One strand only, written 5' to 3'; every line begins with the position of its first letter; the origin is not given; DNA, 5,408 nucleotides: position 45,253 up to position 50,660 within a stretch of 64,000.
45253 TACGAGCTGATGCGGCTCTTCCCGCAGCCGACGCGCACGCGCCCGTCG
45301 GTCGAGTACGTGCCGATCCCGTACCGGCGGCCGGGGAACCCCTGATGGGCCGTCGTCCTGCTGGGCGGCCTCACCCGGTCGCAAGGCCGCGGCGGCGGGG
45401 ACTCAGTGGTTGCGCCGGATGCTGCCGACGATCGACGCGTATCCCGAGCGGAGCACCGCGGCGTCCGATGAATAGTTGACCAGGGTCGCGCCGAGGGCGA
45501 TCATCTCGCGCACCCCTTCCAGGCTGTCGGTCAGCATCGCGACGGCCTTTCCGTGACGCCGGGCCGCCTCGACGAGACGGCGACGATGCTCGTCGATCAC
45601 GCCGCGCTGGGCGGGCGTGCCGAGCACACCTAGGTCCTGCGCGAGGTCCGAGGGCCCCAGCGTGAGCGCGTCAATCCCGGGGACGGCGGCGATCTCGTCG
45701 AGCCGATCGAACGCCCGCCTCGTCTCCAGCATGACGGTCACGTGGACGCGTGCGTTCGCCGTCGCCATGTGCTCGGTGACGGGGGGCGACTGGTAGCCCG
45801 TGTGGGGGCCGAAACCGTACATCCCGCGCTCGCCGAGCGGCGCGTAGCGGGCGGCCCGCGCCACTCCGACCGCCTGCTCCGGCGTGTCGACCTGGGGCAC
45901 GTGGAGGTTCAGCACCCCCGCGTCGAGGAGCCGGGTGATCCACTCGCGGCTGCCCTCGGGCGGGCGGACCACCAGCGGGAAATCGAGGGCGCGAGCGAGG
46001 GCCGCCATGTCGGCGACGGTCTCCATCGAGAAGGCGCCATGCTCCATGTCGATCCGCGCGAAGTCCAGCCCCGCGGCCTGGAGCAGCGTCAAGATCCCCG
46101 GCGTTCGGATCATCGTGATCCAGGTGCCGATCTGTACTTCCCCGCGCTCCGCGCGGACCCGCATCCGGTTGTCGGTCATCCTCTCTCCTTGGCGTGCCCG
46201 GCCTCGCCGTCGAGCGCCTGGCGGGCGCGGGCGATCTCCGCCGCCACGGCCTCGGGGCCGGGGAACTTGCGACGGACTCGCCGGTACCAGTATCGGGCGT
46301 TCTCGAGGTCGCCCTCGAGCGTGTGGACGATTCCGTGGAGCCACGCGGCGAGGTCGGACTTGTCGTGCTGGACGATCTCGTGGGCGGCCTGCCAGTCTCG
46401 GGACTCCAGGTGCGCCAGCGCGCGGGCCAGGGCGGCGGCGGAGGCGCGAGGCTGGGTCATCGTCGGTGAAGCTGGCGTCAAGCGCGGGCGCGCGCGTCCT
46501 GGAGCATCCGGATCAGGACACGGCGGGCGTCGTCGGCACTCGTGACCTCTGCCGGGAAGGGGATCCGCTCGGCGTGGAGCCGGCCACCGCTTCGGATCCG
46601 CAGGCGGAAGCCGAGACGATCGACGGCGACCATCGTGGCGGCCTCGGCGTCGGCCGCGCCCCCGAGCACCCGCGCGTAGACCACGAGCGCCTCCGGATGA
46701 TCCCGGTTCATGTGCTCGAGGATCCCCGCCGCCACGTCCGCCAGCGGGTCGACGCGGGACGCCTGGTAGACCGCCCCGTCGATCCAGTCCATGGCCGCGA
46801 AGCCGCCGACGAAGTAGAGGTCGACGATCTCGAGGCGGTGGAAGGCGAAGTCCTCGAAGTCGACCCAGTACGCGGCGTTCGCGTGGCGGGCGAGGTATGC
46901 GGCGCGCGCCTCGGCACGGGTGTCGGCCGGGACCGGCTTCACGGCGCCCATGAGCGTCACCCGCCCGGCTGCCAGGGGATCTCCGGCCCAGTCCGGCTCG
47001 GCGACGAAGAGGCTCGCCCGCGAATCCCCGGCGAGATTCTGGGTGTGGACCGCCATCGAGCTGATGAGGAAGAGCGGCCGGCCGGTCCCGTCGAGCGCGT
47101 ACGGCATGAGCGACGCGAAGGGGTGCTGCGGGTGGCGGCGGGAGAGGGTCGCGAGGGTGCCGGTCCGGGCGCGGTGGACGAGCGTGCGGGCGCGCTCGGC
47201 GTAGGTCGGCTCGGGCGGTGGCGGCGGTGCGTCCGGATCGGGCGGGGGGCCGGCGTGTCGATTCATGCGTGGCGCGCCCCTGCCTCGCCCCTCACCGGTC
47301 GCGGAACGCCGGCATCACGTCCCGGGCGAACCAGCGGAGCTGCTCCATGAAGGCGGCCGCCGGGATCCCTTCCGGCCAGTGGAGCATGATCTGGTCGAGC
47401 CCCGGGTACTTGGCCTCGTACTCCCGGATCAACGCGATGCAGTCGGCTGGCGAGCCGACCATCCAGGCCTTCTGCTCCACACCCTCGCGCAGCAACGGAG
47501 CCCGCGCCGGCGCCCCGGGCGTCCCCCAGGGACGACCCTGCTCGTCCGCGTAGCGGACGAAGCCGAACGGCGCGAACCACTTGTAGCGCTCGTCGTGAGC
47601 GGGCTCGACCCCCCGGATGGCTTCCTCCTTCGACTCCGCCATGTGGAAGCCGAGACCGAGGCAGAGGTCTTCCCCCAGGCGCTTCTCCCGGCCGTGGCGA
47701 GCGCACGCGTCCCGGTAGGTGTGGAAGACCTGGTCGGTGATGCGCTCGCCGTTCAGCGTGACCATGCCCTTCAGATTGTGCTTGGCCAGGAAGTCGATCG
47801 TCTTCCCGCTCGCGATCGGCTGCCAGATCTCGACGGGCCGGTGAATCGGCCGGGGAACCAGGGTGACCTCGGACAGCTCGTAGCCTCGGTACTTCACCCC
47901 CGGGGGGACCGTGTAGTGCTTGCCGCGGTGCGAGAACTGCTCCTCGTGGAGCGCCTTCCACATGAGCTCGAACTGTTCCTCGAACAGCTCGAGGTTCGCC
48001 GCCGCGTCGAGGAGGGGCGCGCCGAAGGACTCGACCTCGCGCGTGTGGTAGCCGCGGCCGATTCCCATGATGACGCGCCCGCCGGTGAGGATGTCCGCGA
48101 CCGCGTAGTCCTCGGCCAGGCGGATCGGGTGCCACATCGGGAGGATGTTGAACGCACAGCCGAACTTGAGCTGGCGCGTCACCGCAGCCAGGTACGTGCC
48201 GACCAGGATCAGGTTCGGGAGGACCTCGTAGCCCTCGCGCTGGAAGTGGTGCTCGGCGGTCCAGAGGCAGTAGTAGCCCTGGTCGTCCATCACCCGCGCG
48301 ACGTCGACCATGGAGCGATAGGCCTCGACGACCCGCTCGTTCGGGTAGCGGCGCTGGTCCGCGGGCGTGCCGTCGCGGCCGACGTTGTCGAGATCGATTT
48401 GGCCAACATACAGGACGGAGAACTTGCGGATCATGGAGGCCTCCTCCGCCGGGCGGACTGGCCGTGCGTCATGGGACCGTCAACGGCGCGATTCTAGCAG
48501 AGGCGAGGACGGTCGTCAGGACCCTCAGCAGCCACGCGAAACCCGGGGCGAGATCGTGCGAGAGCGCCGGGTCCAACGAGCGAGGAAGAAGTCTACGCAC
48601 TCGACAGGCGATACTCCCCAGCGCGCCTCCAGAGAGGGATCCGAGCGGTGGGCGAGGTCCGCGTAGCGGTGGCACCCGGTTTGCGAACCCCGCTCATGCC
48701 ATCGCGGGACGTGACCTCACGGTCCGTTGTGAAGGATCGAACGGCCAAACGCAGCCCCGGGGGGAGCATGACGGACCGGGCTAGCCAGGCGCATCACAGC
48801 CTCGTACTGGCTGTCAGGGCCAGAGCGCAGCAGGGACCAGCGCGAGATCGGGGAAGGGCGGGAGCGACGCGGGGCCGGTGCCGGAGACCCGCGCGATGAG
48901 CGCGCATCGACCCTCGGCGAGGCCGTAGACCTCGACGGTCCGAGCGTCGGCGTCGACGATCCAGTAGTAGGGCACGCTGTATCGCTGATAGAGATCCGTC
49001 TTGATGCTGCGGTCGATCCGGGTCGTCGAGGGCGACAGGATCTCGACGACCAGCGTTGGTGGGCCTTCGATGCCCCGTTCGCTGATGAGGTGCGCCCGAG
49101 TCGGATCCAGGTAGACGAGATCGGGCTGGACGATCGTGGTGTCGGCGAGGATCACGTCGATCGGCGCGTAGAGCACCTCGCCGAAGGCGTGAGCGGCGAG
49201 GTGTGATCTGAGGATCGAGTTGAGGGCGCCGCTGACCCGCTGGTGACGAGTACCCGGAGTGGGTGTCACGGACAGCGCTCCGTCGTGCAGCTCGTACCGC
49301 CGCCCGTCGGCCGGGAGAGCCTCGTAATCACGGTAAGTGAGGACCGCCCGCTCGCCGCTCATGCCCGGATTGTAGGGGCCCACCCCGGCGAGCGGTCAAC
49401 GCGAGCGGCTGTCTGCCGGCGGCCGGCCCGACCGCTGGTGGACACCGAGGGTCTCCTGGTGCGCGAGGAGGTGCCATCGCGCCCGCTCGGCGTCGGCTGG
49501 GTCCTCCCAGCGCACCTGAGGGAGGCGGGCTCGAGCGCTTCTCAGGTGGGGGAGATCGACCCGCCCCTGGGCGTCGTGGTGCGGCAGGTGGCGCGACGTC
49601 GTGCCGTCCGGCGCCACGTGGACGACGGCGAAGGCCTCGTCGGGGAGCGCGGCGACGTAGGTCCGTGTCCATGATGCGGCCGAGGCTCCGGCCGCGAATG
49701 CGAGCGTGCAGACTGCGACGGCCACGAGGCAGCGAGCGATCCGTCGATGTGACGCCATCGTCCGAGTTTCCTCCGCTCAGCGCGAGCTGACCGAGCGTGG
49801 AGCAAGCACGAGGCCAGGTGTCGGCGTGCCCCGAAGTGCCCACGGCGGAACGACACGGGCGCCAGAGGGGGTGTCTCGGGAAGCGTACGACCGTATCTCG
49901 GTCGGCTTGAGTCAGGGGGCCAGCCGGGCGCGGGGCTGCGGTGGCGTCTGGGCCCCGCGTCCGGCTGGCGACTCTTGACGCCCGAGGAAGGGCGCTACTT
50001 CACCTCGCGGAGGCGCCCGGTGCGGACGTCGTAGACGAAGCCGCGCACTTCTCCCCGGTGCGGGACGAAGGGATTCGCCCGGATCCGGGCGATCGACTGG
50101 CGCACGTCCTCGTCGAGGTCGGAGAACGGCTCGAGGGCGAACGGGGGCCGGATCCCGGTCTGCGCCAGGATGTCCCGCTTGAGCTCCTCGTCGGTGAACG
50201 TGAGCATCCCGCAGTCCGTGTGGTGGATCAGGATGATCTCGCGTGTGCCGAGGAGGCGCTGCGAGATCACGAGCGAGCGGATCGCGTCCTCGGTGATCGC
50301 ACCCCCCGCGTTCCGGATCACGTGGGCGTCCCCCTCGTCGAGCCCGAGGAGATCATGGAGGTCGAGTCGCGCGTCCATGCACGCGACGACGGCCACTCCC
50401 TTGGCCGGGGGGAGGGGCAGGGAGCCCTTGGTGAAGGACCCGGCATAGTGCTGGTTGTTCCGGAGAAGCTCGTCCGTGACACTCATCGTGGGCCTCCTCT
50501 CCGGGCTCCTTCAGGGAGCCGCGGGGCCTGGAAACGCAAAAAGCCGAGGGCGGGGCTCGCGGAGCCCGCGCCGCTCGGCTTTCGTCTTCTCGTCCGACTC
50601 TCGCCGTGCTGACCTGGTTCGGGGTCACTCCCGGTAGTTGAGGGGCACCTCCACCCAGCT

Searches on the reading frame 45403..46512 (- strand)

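Call 8: search_protein_families(library=pfam, proteins=[window:45403-46512:-], max_evalue=0.001)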
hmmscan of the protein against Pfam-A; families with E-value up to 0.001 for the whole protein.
window:45403-46512:- (369 aa): 1 family
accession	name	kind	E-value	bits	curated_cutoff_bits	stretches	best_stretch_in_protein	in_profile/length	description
PF03328.21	HpcH_HpaI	-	1.7e-29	103.1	25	1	137-354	10-218/221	HpcH/HpaI aldolase/citrate lyase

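Call 26: search_protein_families(library=ncbifam, proteins=[window:45403-46344:-], max_evalue=0.00001)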
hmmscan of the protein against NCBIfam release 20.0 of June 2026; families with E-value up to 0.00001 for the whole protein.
window:45403-46344:- (313 aa): 4 families
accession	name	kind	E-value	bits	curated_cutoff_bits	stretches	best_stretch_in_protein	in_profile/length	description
TIGR02311.1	HpaI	equivalog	4.3e-39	134.5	368.8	1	59-306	1-245/249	4-hydroxy-2-oxoheptanedioate aldolase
NF007849.0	PRK10558.1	equivalog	3.1e-38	131.6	393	1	56-302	5-247/256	2-dehydro-3-deoxyglucarate aldolase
TIGR03239.1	GarL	equivalog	1.4e-36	126.4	406.75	1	59-301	1-239/249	2-dehydro-3-deoxyglucarate aldolase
NF007521.0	PRK10128.1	equivalog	9.8e-32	110.5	441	1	57-296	5-241/267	2-keto-3-deoxy-L-rhamnonate aldolase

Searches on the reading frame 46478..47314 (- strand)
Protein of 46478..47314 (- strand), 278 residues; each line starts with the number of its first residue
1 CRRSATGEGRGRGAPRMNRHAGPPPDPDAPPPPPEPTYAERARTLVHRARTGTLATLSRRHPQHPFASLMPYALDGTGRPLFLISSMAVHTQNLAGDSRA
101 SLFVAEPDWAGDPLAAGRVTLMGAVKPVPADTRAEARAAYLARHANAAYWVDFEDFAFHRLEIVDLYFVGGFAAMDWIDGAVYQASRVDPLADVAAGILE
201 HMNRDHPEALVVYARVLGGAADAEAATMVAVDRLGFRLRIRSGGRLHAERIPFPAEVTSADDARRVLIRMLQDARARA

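Call 8: search_protein_families(library=pfam, proteins=[window:46478-47314:-], max_evalue=0.001)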
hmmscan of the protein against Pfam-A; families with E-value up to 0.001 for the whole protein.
window:46478-47314:- (278 aa): 3 families
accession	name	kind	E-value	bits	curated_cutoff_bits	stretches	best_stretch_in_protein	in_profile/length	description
PF13883.13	CREG_beta-barrel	-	3.8e-28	99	27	1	34-183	2-165/167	CREG, beta-barrel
PF10615.14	DUF2470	-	5.5e-23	81.7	22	1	196-270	2-77/77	Domain of unknown function (DUF2470)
PF01243.27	PNPOx_N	-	7.4e-11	42.9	28.1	1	40-169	3-119/120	Pyridoxamine 5'-phosphate oxidase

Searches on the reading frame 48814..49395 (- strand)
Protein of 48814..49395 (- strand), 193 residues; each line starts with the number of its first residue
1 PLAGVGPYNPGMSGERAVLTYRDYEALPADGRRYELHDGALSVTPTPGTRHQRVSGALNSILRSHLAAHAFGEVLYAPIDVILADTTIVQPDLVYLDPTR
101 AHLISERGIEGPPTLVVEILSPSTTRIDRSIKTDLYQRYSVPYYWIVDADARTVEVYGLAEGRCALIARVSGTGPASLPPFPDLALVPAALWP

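Call 8: search_protein_families(library=pfam, proteins=[window:48814-49395:-], max_evalue=0.001)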
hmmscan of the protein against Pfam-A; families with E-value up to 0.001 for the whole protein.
window:48814-49395:- (193 aa): 1 family
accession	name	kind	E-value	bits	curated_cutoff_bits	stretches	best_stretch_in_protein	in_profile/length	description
PF05685.18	Uma2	-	1.3e-31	109.9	27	1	23-185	3-168/172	Putative restriction endonuclease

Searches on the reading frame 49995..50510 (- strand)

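Call 8: search_protein_families(library=pfam, proteins=[window:49995-50510:-], max_evalue=0.001)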
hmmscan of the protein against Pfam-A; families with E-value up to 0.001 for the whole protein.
window:49995-50510:- (171 aa): 1 family
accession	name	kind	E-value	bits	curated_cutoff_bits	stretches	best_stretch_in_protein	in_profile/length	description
PF00484.24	Pro_CA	-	1.1e-12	48.9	25.7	1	40-106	2-71/156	Carbonic anhydrase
